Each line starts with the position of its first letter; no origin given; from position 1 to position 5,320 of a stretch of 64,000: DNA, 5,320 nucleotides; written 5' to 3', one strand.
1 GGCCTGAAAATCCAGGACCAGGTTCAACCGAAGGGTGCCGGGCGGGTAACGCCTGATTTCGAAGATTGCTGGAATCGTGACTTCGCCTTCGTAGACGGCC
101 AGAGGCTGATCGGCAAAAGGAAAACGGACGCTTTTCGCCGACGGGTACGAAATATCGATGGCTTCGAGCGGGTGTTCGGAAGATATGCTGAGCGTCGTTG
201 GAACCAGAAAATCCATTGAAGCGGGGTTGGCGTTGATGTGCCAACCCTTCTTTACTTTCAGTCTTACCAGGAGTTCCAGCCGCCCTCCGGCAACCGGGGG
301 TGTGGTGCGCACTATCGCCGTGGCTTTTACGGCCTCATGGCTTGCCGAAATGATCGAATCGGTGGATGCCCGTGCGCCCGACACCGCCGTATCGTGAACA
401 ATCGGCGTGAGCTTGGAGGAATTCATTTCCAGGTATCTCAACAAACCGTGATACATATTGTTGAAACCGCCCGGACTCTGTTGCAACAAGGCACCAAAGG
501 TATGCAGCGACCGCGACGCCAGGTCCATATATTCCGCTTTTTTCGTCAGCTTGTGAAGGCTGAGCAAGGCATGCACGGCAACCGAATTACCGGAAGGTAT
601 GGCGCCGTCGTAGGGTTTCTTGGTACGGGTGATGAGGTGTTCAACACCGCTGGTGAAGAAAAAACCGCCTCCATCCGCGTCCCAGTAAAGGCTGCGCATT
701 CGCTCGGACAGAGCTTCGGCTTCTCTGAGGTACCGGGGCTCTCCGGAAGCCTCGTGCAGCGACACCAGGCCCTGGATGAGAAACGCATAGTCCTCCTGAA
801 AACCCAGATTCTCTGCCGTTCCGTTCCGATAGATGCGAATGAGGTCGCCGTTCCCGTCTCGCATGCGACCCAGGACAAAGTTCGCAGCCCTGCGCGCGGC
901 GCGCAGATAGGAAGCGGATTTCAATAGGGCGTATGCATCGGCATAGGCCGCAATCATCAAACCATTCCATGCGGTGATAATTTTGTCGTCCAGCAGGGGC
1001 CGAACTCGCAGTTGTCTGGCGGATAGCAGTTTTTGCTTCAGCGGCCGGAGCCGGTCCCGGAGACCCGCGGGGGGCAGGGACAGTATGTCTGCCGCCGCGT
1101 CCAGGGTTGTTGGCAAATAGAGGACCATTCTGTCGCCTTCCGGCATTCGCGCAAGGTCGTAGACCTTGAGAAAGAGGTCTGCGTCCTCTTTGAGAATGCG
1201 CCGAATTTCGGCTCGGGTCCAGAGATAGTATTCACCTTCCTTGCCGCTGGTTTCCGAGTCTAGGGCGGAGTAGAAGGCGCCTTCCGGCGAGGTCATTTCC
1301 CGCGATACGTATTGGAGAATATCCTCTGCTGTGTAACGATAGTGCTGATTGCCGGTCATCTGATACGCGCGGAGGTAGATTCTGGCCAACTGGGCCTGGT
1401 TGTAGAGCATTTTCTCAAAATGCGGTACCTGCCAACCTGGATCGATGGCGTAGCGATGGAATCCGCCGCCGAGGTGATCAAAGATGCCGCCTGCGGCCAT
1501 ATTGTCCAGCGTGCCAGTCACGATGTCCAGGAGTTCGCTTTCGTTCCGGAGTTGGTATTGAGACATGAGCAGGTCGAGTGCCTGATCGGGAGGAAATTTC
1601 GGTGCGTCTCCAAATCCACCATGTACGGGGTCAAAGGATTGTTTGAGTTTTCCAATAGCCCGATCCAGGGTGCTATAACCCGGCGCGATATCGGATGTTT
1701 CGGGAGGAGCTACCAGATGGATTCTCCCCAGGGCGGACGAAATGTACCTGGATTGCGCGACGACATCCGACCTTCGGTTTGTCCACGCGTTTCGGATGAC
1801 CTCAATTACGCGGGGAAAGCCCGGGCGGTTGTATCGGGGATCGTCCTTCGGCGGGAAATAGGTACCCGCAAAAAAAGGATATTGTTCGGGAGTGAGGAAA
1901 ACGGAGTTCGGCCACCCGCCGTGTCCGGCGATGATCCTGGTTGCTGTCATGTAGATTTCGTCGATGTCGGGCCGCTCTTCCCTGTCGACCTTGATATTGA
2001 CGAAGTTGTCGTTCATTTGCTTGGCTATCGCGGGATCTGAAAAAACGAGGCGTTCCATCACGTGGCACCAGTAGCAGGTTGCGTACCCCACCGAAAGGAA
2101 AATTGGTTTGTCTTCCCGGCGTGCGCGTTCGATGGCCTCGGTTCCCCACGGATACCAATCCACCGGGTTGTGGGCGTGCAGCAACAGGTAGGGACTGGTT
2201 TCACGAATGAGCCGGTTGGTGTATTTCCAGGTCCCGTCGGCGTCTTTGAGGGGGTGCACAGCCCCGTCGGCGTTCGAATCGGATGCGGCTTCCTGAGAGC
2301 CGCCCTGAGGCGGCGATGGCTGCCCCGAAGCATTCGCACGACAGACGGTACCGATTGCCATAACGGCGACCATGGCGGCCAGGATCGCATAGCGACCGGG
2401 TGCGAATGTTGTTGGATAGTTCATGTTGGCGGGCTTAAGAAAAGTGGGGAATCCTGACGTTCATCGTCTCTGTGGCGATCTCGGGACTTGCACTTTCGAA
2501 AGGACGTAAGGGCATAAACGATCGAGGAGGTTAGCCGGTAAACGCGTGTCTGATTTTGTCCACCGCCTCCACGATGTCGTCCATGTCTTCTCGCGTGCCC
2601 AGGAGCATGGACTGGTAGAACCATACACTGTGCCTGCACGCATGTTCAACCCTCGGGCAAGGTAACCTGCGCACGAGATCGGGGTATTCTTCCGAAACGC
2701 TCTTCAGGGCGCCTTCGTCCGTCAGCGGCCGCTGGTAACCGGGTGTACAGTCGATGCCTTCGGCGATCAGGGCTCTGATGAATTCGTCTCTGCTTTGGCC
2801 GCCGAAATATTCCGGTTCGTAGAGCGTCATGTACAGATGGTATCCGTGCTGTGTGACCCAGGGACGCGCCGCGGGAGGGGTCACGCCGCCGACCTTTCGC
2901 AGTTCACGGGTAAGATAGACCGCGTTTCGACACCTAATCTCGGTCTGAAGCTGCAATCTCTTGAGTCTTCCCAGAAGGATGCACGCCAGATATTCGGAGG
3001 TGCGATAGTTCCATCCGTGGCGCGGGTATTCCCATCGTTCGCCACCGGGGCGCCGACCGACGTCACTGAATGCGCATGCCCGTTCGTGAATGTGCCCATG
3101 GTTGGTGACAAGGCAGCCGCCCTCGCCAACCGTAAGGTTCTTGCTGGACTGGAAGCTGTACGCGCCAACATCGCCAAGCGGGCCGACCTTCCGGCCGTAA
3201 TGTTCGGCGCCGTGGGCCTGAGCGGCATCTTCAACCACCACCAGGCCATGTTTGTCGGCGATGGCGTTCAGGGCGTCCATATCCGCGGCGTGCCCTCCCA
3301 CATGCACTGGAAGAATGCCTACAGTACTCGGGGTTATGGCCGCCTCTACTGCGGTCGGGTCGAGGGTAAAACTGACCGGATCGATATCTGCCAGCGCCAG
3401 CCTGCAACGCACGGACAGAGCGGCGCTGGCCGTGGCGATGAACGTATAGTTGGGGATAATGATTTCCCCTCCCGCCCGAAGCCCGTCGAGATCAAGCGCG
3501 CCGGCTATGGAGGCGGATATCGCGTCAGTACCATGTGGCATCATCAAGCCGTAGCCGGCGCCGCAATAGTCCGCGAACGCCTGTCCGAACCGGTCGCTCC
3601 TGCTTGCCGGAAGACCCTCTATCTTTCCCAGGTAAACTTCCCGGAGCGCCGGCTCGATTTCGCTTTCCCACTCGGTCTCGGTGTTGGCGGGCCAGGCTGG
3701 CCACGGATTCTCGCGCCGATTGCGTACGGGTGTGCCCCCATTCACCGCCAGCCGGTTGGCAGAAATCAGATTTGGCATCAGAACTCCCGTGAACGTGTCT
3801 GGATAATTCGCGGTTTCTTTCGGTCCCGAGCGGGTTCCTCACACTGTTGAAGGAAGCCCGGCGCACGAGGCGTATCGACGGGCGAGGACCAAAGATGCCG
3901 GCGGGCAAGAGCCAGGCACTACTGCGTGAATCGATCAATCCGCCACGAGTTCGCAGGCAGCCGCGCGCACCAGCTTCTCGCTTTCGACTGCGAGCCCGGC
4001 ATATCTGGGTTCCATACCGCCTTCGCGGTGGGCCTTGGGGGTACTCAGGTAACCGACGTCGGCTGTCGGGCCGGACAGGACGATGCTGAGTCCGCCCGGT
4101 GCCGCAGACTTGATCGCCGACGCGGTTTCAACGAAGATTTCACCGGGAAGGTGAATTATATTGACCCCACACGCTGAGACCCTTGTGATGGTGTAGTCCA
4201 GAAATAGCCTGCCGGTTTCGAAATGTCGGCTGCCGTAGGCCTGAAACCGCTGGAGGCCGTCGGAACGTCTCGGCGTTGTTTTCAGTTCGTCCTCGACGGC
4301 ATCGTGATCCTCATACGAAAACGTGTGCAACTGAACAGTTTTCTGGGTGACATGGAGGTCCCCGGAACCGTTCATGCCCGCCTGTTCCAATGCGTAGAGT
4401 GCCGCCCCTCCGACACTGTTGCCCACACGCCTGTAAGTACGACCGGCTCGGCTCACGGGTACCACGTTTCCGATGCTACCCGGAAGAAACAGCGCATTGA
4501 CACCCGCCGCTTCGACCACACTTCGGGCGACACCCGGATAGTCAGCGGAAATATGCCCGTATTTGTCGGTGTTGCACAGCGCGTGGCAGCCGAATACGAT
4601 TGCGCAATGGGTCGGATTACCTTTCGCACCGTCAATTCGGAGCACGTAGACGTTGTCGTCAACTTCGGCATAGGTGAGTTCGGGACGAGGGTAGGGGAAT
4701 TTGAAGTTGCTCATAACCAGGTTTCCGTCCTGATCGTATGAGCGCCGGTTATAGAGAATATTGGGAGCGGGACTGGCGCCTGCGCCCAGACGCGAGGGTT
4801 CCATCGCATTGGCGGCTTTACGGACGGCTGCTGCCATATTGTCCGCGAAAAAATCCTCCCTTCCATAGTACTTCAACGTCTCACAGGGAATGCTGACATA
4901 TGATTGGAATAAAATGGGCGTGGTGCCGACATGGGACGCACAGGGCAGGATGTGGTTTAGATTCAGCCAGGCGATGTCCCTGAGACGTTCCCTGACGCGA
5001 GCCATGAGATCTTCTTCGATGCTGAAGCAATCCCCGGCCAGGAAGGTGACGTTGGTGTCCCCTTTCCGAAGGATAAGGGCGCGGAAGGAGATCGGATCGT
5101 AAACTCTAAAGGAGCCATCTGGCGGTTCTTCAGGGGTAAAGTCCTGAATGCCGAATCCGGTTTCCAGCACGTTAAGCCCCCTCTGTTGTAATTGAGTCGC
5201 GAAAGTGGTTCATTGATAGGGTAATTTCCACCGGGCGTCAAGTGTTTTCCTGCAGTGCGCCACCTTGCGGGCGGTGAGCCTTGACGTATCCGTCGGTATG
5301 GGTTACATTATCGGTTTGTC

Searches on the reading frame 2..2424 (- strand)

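Call 41: search_protein_families(library=pfam, proteins=[window:2-2424:-], max_evalue=0.01)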
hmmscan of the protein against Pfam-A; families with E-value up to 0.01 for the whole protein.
window:2-2424:- (807 aa): 9 families
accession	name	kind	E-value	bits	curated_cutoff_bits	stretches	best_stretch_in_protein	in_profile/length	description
PF03190.21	Thioredox_DsbH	-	5e-70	235.1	27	1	69-232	1-162/163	Protein of unknown function, DUF255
PF13899.12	Thioredoxin_7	-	2.2e-10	41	27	1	89-179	1-83/83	Thioredoxin-like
PF06662.19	C5-epim_C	-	8.7e-08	32.3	23.3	0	342-376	30-64/188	D-glucuronyl C5-epimerase C-terminus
PF03663.20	Glyco_hydro_76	-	3.6e-06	27.2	25.9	0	542-638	85-181/366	Glycosyl hydrolase family 76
PF07470.19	Glyco_hydro_88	-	0.00042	19.8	26.6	0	287-386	39-120/352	Glycosyl Hydrolase Family 88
PF07221.17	GlcNAc_2-epim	-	0.00046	20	23.4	0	491-642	27-171/347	N-acylglucosamine 2-epimerase (GlcNAc 2-epimerase)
PF06917.19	Pectate_lyase_2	-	0.00056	19.1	26.6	0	342-385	33-76/491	Periplasmic pectate lyase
PF07944.18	Beta-AFase-like_GH127_cat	-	0.0026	17.3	24.9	0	489-574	129-205/376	Beta-L-arabinofuranosidase, GH127 catalytic domain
PF13098.12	Thioredoxin_2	-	0.0096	16.7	27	0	102-176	2-81/104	Thioredoxin-like domain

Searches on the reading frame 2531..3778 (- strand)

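Call 88: search_protein_families(library=pfam, proteins=[window:2531-3778:-], max_evalue=0.0001)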
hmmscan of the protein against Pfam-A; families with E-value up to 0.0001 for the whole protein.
window:2531-3778:- (415 aa): 1 family
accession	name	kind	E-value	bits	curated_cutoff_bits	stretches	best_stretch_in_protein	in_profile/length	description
PF01041.23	DegT_DnrJ_EryC1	-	5.5e-79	266.4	19.8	1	59-406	24-359/360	DegT/DnrJ/EryC1/StrS aminotransferase family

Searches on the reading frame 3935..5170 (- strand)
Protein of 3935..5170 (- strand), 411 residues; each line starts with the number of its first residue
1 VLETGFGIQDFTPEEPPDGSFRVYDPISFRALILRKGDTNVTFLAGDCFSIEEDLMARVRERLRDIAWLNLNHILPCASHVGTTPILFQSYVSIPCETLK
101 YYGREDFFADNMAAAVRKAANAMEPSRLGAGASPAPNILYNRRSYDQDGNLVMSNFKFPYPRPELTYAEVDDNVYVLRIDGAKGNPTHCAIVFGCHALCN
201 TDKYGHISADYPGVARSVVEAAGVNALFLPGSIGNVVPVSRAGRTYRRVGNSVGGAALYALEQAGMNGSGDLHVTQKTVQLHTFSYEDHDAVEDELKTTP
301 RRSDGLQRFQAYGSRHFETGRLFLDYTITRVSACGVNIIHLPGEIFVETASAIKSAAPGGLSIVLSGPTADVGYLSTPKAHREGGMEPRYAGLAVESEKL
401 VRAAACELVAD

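Call 88: search_protein_families(library=pfam, proteins=[window:3935-5170:-], max_evalue=0.0001)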
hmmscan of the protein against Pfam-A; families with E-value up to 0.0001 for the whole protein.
window:3935-5170:- (411 aa): 1 family
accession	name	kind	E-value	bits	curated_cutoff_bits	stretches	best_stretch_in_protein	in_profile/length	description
PF04734.18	Ceramidase_alk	-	2e-05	23.9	32.1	1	30-222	39-229/509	Neutral/alkaline non-lysosomal ceramidase, N-terminal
